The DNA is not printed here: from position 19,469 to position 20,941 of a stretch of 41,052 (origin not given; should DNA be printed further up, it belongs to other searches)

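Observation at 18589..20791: Unannotated LysW-like carrier protein paired with a fold-II PLP enzyme and an ATP-grasp ligase, inserted in the dcw cluster where murD normally sits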

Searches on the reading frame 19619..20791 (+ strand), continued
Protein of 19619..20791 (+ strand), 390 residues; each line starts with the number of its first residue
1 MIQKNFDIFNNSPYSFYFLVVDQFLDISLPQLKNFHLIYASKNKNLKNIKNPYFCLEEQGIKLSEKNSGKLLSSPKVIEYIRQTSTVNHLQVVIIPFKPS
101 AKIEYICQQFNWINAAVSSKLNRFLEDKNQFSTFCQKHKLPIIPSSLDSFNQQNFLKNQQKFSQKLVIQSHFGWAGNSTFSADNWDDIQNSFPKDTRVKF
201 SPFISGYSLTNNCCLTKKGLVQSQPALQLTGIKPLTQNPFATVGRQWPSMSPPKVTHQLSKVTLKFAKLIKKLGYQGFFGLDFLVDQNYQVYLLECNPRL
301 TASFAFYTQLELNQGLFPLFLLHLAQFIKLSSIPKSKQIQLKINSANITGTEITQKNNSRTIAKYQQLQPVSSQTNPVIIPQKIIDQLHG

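Call 65: find_encoding_contigs(protein=P0295, flank=8000, max_places=2)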
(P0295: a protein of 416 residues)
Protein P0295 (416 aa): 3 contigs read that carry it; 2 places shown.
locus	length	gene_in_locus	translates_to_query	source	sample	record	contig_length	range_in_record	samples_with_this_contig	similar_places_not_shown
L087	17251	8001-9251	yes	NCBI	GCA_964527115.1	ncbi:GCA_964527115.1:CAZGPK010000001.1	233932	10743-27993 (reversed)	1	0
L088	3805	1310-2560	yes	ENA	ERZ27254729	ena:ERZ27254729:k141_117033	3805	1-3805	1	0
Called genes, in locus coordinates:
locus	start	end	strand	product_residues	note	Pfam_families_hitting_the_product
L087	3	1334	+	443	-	PF08245:Mur_ligase_M, PF02875:Mur_ligase_C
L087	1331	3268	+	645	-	PF01225:Mur_ligase (weak), PF08245:Mur_ligase_M (weak), PF02875:Mur_ligase_C (weak)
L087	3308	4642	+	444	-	PF00275:EPSP_synthase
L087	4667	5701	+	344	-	PF00953:Glycos_transf_4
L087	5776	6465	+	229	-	-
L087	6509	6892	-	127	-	-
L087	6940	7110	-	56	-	PF21344:Zn_ribbon_LysW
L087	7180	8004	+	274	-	PF00291:PALP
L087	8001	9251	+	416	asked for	PF02655:ATP-grasp_3 (weak), PF02786:CPSase_L_D2 (faint)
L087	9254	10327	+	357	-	PF01098:FTSW_RODA_SPOVE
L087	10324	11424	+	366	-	PF03033:Glyco_transf_28, PF04101:Glyco_tran_28_C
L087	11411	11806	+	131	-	-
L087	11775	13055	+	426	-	PF11104:PilM_2 (faint), PF02491:SHS2_FTSA, PF06723:MreB_Mbl, PF14450:FtsA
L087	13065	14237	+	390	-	PF00091:Tubulin, PF12327:FtsZ_C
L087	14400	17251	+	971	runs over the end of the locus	PF00133:tRNA-synt_1, PF09334:tRNA-synt_1g (weak), PF08264:Anticodon_1, PF19302:DUF5915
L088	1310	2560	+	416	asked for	PF02655:ATP-grasp_3 (weak), PF02786:CPSase_L_D2 (faint)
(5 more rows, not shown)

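Call 66: find_encoding_contigs(protein=P0297, flank=8000, max_places=2)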
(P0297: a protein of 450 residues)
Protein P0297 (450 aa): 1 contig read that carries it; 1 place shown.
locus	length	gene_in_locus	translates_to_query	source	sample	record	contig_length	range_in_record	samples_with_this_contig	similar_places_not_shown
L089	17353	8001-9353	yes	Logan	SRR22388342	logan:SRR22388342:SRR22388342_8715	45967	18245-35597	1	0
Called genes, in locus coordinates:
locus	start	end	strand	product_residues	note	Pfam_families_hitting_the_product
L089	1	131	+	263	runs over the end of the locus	PF04377:ATE_C (weak)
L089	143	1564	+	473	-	PF01225:Mur_ligase, PF08245:Mur_ligase_M, PF02875:Mur_ligase_C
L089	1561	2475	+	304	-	PF01565:FAD_binding_4, PF02873:MurB_C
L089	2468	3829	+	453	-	PF00275:EPSP_synthase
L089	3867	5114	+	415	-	PF08245:Mur_ligase_M, PF02875:Mur_ligase_C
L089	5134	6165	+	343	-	PF00953:Glycos_transf_4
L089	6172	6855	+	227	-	-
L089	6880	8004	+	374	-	PF00291:PALP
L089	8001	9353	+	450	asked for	-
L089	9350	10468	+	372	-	PF01098:FTSW_RODA_SPOVE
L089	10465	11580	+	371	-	PF03033:Glyco_transf_28, PF04101:Glyco_tran_28_C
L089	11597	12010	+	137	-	-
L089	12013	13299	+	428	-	PF11104:PilM_2 (faint), PF14450:FtsA (weak), PF02491:SHS2_FTSA, PF14450:FtsA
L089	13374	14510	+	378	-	PF00091:Tubulin, PF12327:FtsZ_C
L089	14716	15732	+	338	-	PF00589:Phage_integrase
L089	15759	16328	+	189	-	-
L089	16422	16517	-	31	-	-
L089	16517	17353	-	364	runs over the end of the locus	PF13481:AAA_25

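Call 67: search_protein_families(library=pfam, proteins=[L089:6880-8004:+, L089:6172-6855:+, L089:3867-5114:+, L086:132-1622:+, L085:6363-7811:+, L086:1810-2790:+, L087:5776-6465:+, L087:6509-6892:-], max_evalue=0.05)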
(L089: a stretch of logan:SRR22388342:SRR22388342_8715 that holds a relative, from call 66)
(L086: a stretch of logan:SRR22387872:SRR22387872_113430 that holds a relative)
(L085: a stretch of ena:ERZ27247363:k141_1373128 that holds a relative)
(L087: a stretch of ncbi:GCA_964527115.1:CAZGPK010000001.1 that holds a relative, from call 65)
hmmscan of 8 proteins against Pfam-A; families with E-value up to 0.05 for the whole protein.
L089:6880-8004:+ (374 aa): 1 family
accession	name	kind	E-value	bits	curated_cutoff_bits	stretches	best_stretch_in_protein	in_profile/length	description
PF00291.31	PALP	-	1.5e-46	159.6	35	1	104-369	21-295/295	Pyridoxal-phosphate dependent enzyme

L089:6172-6855:+ (227 aa): 1 family
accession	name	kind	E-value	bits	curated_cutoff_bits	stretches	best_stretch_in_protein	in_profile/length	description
PF00877.26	NLPC_P60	-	0.02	15.3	23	0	77-169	9-81/105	NlpC/P60 family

L089:3867-5114:+ (415 aa): 2 families
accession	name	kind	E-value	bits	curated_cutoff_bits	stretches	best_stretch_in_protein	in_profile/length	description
PF08245.18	Mur_ligase_M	-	7.2e-34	117.9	24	1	33-226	1-199/200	Mur ligase middle domain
PF02875.26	Mur_ligase_C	-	8e-15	56.2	28.4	1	259-375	11-126/127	Mur ligase, glutamate ligase domain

L086:132-1622:+ (496 aa): 4 families
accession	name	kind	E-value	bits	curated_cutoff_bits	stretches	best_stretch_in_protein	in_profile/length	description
PF08245.18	Mur_ligase_M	-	6.6e-31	108.3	24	1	144-327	1-199/200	Mur ligase middle domain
PF02875.26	Mur_ligase_C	-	3.3e-07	31.6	28.4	1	351-462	2-124/127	Mur ligase, glutamate ligase domain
PF25416.1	GRHL1_C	-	0.013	15.8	27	0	324-351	15-42/90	GRHL1-like, C-terminal domain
PF07929.16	PRiA4_ORF3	-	0.023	14.8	26.6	1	40-95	39-98/173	Plasmid pRiA4b ORF-3-like protein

L085:6363-7811:+ (482 aa): 2 families
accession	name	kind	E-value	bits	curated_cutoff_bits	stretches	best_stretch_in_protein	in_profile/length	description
PF08245.18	Mur_ligase_M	-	6.1e-34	118.2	24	1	144-320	1-199/200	Mur ligase middle domain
PF02875.26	Mur_ligase_C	-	2.6e-08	35.2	28.4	1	343-460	1-127/127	Mur ligase, glutamate ligase domain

L086:1810-2790:+ (326 aa): 1 family
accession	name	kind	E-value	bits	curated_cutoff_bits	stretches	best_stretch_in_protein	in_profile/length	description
PF00291.31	PALP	-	6.4e-25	88.5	35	1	31-290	4-294/295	Pyridoxal-phosphate dependent enzyme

L087:5776-6465:+ (229 aa): 0 families

L087:6509-6892:- (127 aa): 0 families

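Call 72: search_protein_families(library=ncbifam, proteins=[L086:132-1622:+, L085:6363-7811:+, L089:3867-5114:+, L089:143-1564:+, L087:3-1334:+, L087:1331-3268:+], max_evalue=1e-10)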
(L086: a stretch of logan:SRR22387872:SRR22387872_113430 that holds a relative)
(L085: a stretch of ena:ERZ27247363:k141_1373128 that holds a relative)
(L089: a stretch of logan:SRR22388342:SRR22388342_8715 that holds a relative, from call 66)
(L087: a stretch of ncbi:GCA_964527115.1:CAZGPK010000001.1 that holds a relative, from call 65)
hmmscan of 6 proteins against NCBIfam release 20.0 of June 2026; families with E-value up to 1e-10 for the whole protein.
L086:132-1622:+ (496 aa): 19 families
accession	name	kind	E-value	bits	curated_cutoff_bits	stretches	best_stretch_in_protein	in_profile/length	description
TIGR01087.1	murD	equivalog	1.6e-67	228.5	211.95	1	47-484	14-438/441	UDP-N-acetylmuramoyl-L-alanine--D-glutamate ligase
TIGR01143.1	murF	subfamily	3e-32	112.1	288.6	1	109-461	43-402/418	UDP-N-acetylmuramoyl-tripeptide--D-alanyl-D-alanine ligase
NF001126.0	PRK00139.1-4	equivalog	3e-28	98.6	373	1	99-368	61-349/486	UDP-N-acetylmuramoyl-L-alanyl-D-glutamate--2,6-diaminopimelate ligase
NF053645.1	pMurC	equivalog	3.1e-28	98.7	560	1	67-275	30-244/492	pseudomurein biosynthesis peptide ligase pMurC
TIGR01082.1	murC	equivalog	5.1e-26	91.7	335.1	1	20-379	2-334/449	UDP-N-acetylmuramate--L-alanine ligase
TIGR01085.1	murE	subfamily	2.5e-25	89.3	257.3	1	94-381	35-351/472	UDP-N-acetylmuramyl-tripeptide synthetase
NF008896.0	PRK11929.1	equivalog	4.2e-23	81.1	1023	1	129-382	594-855/965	bifunctional UDP-N-acetylmuramoyl-L-alanyl-D-glutamate--2,6-diaminopimelate ligase MurE/UDP-N-acetylmuramoyl-tripeptide--D-alanyl-D-alanine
NF001124.0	PRK00139.1-2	equivalog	5.4e-23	81.5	476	1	114-391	83-384/500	UDP-N-acetylmuramoyl-L-alanyl-D-glutamate--2,6-diaminopimelate ligase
NF053646.1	pMurD1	equivalog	1.3e-20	73.5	610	1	128-390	98-356/465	pseudomurein biosynthesis peptide ligase pMurD1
NF001123.0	PRK00139.1-1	equivalog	4.7e-19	68.4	586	1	119-381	84-369/493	UDP-N-acetylmuramoyl-L-alanyl-D-glutamate--2,6-diaminopimelate ligase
NF053648.1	pMurE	equivalog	1.5e-17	63.5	600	1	142-354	101-323/464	pseudomurein biosynthesis peptide ligase pMurE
NF008897.0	PRK11930.1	equivalog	1.6e-17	62.8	804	1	106-383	73-353/822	bifunctional UDP-N-acetylmuramoyl-tripeptide:D-alanyl-D-alanine ligase/alanine racemase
TIGR02068.2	cya_phycin_syn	equivalog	1.1e-16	60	850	0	214-347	566-714/862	cyanophycin synthetase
NF010628.0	PRK14022.1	equivalog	1.2e-15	57.2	536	1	67-472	38-464/483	UDP-N-acetylmuramoyl-L-alanyl-D-glutamate--L-lysine ligase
NF053647.1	pMurD2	equivalog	7.6e-14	51.4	550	0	93-278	58-235/405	pseudomurein biosynthesis peptide ligase pMurD2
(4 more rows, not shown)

L085:6363-7811:+ (482 aa): 19 families
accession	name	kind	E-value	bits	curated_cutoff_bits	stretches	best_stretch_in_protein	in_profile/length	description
TIGR01087.1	murD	equivalog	1.5e-76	258.3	211.95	1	62-464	31-423/441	UDP-N-acetylmuramoyl-L-alanine--D-glutamate ligase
TIGR01082.1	murC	equivalog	2.2e-32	112.7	335.1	1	141-359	102-322/449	UDP-N-acetylmuramate--L-alanine ligase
TIGR01143.1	murF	subfamily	9.7e-31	107.1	288.6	1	129-456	64-403/418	UDP-N-acetylmuramoyl-tripeptide--D-alanyl-D-alanine ligase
NF001126.0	PRK00139.1-4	equivalog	2.6e-27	95.5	373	1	191-461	172-459/486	UDP-N-acetylmuramoyl-L-alanyl-D-glutamate--2,6-diaminopimelate ligase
NF053646.1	pMurD1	equivalog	5e-25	88.1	610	1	69-384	40-357/465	pseudomurein biosynthesis peptide ligase pMurD1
NF053645.1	pMurC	equivalog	3.1e-24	85.5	560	1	122-280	84-250/492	pseudomurein biosynthesis peptide ligase pMurC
NF053647.1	pMurD2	equivalog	8.7e-24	84.1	550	1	16-453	2-388/405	pseudomurein biosynthesis peptide ligase pMurD2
TIGR01085.1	murE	subfamily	3.3e-23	82.3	257.3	1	191-462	156-449/472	UDP-N-acetylmuramyl-tripeptide synthetase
NF053648.1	pMurE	equivalog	2.6e-21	75.9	600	1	141-349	100-325/464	pseudomurein biosynthesis peptide ligase pMurE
NF008896.0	PRK11929.1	equivalog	1.1e-20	73.1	1023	1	142-376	607-856/965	bifunctional UDP-N-acetylmuramoyl-L-alanyl-D-glutamate--2,6-diaminopimelate ligase MurE/UDP-N-acetylmuramoyl-tripeptide--D-alanyl-D-alanine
NF001124.0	PRK00139.1-2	equivalog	2.5e-20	72.7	476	1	137-359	107-356/500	UDP-N-acetylmuramoyl-L-alanyl-D-glutamate--2,6-diaminopimelate ligase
NF010628.0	PRK14022.1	equivalog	3.4e-18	65.7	536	1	141-461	113-457/483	UDP-N-acetylmuramoyl-L-alanyl-D-glutamate--L-lysine ligase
NF008041.0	PRK10773.1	equivalog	6.4e-18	64.7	551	1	141-359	102-332/453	UDP-N-acetylmuramoyl-tripeptide--D-alanyl-D-alanine ligase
NF033197.0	F430_CfbE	equivalog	7.9e-18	64.6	250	1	135-456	95-425/430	coenzyme F430 synthase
NF011171.0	PRK14573.1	equivalog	1.3e-17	63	1015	1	140-359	105-321/809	bifunctional UDP-N-acetylmuramate--L-alanine ligase/D-alanine--D-alanine ligase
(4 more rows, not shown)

L089:3867-5114:+ (415 aa): 14 families
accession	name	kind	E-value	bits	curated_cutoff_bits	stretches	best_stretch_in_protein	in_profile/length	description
TIGR01143.1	murF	subfamily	4.8e-76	256.4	288.6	1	27-386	73-417/418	UDP-N-acetylmuramoyl-tripeptide--D-alanyl-D-alanine ligase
NF008896.0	PRK11929.1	equivalog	1.4e-70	238.2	1023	1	27-388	603-957/965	bifunctional UDP-N-acetylmuramoyl-L-alanyl-D-glutamate--2,6-diaminopimelate ligase MurE/UDP-N-acetylmuramoyl-tripeptide--D-alanyl-D-alanine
NF008041.0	PRK10773.1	equivalog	8.8e-55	186.2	551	1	20-388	92-448/453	UDP-N-acetylmuramoyl-tripeptide--D-alanyl-D-alanine ligase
NF010693.0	PRK14093.1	equivalog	1.3e-40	139.5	544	1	27-387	107-464/479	UDP-N-acetylmuramoylalanyl-D-glutamyl-2,6-diaminopimelate--D-alanyl-D-alanine ligase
NF008897.0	PRK11930.1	equivalog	2.1e-28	98.8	804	1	27-392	106-458/822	bifunctional UDP-N-acetylmuramoyl-tripeptide:D-alanyl-D-alanine ligase/alanine racemase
NF001126.0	PRK00139.1-4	equivalog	1.3e-22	80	373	1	124-253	212-335/486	UDP-N-acetylmuramoyl-L-alanyl-D-glutamate--2,6-diaminopimelate ligase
TIGR01082.1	murC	equivalog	4.2e-22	78.8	335.1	1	24-266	96-323/449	UDP-N-acetylmuramate--L-alanine ligase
TIGR01085.1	murE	subfamily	1.6e-15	57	257.3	0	123-253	195-325/472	UDP-N-acetylmuramyl-tripeptide synthetase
NF053645.1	pMurC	equivalog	2.2e-14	53.1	560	0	27-173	101-248/492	pseudomurein biosynthesis peptide ligase pMurC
TIGR02068.2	cya_phycin_syn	equivalog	5.8e-13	47.7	850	0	106-370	567-844/862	cyanophycin synthetase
NF053648.1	pMurE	equivalog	8e-13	47.9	600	1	100-265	186-333/464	pseudomurein biosynthesis peptide ligase pMurE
NF010623.0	PRK14016.1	subfamily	3.5e-12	45.3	877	0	106-316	568-784/871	cyanophycin synthetase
NF001124.0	PRK00139.1-2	equivalog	3.4e-11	42.6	476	0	136-253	229-344/500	UDP-N-acetylmuramoyl-L-alanyl-D-glutamate--2,6-diaminopimelate ligase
TIGR01087.1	murD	equivalog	3.7e-11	42.8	211.95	1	20-281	96-338/441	UDP-N-acetylmuramoyl-L-alanine--D-glutamate ligase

L089:143-1564:+ (473 aa): 14 families
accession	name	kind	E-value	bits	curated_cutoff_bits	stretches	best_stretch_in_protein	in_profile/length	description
TIGR01082.1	murC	equivalog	9.7e-87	291.9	335.1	1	6-460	2-444/449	UDP-N-acetylmuramate--L-alanine ligase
TIGR01081.1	mpl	equivalog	3.9e-75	253.6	388.7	1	6-458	2-437/448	UDP-N-acetylmuramate:L-alanyl-gamma-D-glutamyl-meso-diaminopimelate ligase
NF011171.0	PRK14573.1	equivalog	4.6e-45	153.8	1015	1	3-458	4-438/809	bifunctional UDP-N-acetylmuramate--L-alanine ligase/D-alanine--D-alanine ligase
TIGR01087.1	murD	equivalog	1.8e-26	93.2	211.95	1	6-340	2-323/441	UDP-N-acetylmuramoyl-L-alanine--D-glutamate ligase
NF053645.1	pMurC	equivalog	2e-26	92.8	560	1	264-395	295-423/492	pseudomurein biosynthesis peptide ligase pMurC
NF008896.0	PRK11929.1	equivalog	9.1e-23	80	1023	1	194-451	212-470/965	bifunctional UDP-N-acetylmuramoyl-L-alanyl-D-glutamate--2,6-diaminopimelate ligase MurE/UDP-N-acetylmuramoyl-tripeptide--D-alanyl-D-alanine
NF001124.0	PRK00139.1-2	equivalog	1.5e-22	80.1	476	1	194-451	209-464/500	UDP-N-acetylmuramoyl-L-alanyl-D-glutamate--2,6-diaminopimelate ligase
NF001126.0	PRK00139.1-4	equivalog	1.5e-22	79.8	373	1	193-367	203-374/486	UDP-N-acetylmuramoyl-L-alanyl-D-glutamate--2,6-diaminopimelate ligase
NF053646.1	pMurD1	equivalog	9.6e-22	77.3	610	1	188-463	189-450/465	pseudomurein biosynthesis peptide ligase pMurD1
TIGR01085.1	murE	subfamily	5.1e-21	75.1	257.3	1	189-456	183-448/472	UDP-N-acetylmuramyl-tripeptide synthetase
TIGR01143.1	murF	subfamily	3e-18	66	288.6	1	183-339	149-302/418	UDP-N-acetylmuramoyl-tripeptide--D-alanyl-D-alanine ligase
NF053648.1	pMurE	equivalog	1.1e-17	63.9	600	1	183-366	189-359/464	pseudomurein biosynthesis peptide ligase pMurE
NF001123.0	PRK00139.1-1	equivalog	2.6e-15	56.1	586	1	249-465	266-474/493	UDP-N-acetylmuramoyl-L-alanyl-D-glutamate--2,6-diaminopimelate ligase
NF053647.1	pMurD2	equivalog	9.1e-11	41.3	550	0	280-328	235-283/405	pseudomurein biosynthesis peptide ligase pMurD2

L087:3-1334:+ (443 aa): 20 families
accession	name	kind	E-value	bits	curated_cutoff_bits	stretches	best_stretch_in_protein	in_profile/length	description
TIGR01085.1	murE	subfamily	4.9e-109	365.3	257.3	1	23-438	70-471/472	UDP-N-acetylmuramyl-tripeptide synthetase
NF001126.0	PRK00139.1-4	equivalog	4.9e-101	338.7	373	1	24-439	90-483/486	UDP-N-acetylmuramoyl-L-alanyl-D-glutamate--2,6-diaminopimelate ligase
NF001124.0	PRK00139.1-2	equivalog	2e-95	320.4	476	1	25-440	98-494/500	UDP-N-acetylmuramoyl-L-alanyl-D-glutamate--2,6-diaminopimelate ligase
NF008896.0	PRK11929.1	equivalog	1.6e-88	297.7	1023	1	24-439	98-499/965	bifunctional UDP-N-acetylmuramoyl-L-alanyl-D-glutamate--2,6-diaminopimelate ligase MurE/UDP-N-acetylmuramoyl-tripeptide--D-alanyl-D-alanine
NF001123.0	PRK00139.1-1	equivalog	8.1e-73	245.7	586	1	24-439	93-490/493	UDP-N-acetylmuramoyl-L-alanyl-D-glutamate--2,6-diaminopimelate ligase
NF010628.0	PRK14022.1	equivalog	7.2e-58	196.5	536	1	26-416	99-458/483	UDP-N-acetylmuramoyl-L-alanyl-D-glutamate--L-lysine ligase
NF001130.0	PRK00139.2-4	equivalog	1.7e-44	152.5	715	1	24-430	95-502/516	UDP-N-acetylmuramoyl-L-alanyl-D-glutamate--2,6-diaminopimelate ligase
NF001127.0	PRK00139.2-1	equivalog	2.8e-33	115.4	997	1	24-181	95-251/520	UDP-N-acetylmuramoyl-L-alanyl-D-glutamate--2,6-diaminopimelate ligase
NF001129.0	PRK00139.2-3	equivalog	1.2e-29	103.2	762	1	25-429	105-505/517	UDP-N-acetylmuramoyl-L-alanyl-D-glutamate--2,6-diaminopimelate ligase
TIGR01087.1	murD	equivalog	4.7e-25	88.6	211.95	1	37-311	103-345/441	UDP-N-acetylmuramoyl-L-alanine--D-glutamate ligase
TIGR01082.1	murC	equivalog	8.1e-24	84.5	335.1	1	129-315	162-353/449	UDP-N-acetylmuramate--L-alanine ligase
TIGR02068.2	cya_phycin_syn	equivalog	3.1e-22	78.4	850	1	36-417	477-853/862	cyanophycin synthetase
NF001131.0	PRK00139.2-5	equivalog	1.6e-21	76.7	1000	1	25-361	96-423/483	UDP-N-acetylmuramoyl-L-alanyl-D-glutamate--2,6-diaminopimelate ligase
NF053645.1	pMurC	equivalog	5e-21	75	560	0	116-203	158-250/492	pseudomurein biosynthesis peptide ligase pMurC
NF053646.1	pMurD1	equivalog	3.5e-18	65.5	610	1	111-375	163-419/465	pseudomurein biosynthesis peptide ligase pMurD1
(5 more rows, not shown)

L087:1331-3268:+ (645 aa): 8 families
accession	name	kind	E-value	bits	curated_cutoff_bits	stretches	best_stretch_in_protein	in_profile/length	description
TIGR01082.1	murC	equivalog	1.5e-61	208.9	335.1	2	221-457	2-232/449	UDP-N-acetylmuramate--L-alanine ligase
TIGR01081.1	mpl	equivalog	8.7e-44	150.3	388.7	1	221-441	2-224/448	UDP-N-acetylmuramate:L-alanyl-gamma-D-glutamyl-meso-diaminopimelate ligase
NF011171.0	PRK14573.1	equivalog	6.1e-32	110.4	1015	2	454-635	254-436/809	bifunctional UDP-N-acetylmuramate--L-alanine ligase/D-alanine--D-alanine ligase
TIGR01087.1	murD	equivalog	8.3e-20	71.3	211.95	1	221-522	2-323/441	UDP-N-acetylmuramoyl-L-alanine--D-glutamate ligase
NF053645.1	pMurC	equivalog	2.5e-15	56.2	560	0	222-350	2-132/492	pseudomurein biosynthesis peptide ligase pMurC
TIGR01085.1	murE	subfamily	1.4e-12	47.3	257.3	0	455-548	270-364/472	UDP-N-acetylmuramyl-tripeptide synthetase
NF001124.0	PRK00139.1-2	equivalog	3.5e-12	45.8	476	0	458-547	293-381/500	UDP-N-acetylmuramoyl-L-alanyl-D-glutamate--2,6-diaminopimelate ligase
NF008896.0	PRK11929.1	equivalog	5.4e-11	41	1023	0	453-544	292-386/965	bifunctional UDP-N-acetylmuramoyl-L-alanyl-D-glutamate--2,6-diaminopimelate ligase MurE/UDP-N-acetylmuramoyl-tripeptide--D-alanyl-D-alanine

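Call 75: find_encoding_contigs(protein=P0385, flank=8000, max_places=2)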
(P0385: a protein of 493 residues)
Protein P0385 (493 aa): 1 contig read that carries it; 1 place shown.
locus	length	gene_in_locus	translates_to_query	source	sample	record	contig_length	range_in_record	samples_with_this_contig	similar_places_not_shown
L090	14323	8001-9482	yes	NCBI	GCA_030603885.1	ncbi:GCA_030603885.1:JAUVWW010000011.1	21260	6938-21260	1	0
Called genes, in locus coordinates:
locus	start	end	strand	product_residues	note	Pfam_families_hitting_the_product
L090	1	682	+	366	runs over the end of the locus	PF00712:DNA_pol3_beta, PF02767:DNA_pol3_beta_2, PF02768:DNA_pol3_beta_3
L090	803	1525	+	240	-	PF20772:TACO1_YebC_N, PF01709:Transcrip_reg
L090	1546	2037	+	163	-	PF02075:RuvC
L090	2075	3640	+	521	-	PF18911:PKD_4, PF00801:PKD, PF14402:7TM_transglut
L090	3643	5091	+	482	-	PF14397:ATPgrasp_ST, PF02655:ATP-grasp_3 (faint)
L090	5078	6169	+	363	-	PF08014:MATCAP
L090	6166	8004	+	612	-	PF05013:FGase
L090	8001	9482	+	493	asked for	PF02655:ATP-grasp_3, PF02786:CPSase_L_D2 (weak), PF02222:ATP-grasp (faint)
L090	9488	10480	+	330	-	PF07478:Dala_Dala_lig_C (faint)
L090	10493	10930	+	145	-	PF00583:Acetyltransf_1, PF13673:Acetyltransf_10, PF13508:Acetyltransf_7, PF08445:FR47, PF14542:Acetyltransf_CG (weak)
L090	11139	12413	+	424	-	PF20706:GT4-conflict, PF13439:Glyco_transf_4, PF13579:Glyco_trans_4_4, PF00534:Glycos_transf_1, PF13692:Glyco_trans_1_4, PF13524:Glyco_trans_1_2 (weak)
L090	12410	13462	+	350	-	PF13439:Glyco_transf_4, PF13579:Glyco_trans_4_4 (weak), PF00534:Glycos_transf_1, PF13692:Glyco_trans_1_4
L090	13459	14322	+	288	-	?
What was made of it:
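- Tried and rejected: A more distant ATP-grasp relative sits in an unrelated gene set, so the association has a boundary within the wider family (call 75).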
